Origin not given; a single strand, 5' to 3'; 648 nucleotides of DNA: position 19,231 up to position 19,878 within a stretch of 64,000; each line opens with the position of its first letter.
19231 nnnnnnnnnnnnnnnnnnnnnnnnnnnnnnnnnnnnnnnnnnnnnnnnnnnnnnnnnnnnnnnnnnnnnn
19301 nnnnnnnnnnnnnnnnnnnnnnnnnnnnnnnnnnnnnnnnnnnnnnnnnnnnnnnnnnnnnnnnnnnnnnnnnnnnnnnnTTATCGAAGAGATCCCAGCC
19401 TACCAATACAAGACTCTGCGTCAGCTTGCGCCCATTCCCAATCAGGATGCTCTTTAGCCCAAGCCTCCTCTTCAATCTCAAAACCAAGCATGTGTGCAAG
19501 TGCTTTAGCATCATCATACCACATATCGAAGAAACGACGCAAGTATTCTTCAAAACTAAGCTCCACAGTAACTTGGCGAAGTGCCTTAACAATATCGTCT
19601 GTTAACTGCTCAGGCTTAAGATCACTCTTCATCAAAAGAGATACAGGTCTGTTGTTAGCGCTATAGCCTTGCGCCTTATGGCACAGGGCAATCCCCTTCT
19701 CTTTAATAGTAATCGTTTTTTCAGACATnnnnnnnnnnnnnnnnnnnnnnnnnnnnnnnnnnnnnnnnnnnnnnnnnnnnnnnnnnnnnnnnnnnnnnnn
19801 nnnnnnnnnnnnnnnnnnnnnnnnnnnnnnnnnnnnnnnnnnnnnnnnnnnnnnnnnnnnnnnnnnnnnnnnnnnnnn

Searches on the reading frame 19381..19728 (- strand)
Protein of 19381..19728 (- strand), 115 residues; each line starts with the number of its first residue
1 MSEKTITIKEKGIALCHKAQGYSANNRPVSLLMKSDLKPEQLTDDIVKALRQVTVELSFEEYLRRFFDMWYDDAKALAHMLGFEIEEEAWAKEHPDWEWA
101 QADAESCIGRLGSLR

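Call 56: search_protein_families(library=pfam, proteins=[window:19381-19728:-], max_evalue=0.01)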
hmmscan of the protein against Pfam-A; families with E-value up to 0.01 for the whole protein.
window:19381-19728:- (115 aa): 0 families

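Call 57: search_protein_families(library=phrogs, proteins=[window:19381-19728:-], max_evalue=0.00001)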
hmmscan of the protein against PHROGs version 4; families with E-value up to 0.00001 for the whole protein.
window:19381-19728:- (115 aa): 2 families
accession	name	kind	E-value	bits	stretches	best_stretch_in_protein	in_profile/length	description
phrog_2970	-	unknown function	2.2e-37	130.5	1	2-108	13-109/354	-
phrog_4103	-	unknown function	3.6e-13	51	1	13-97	21-100/304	-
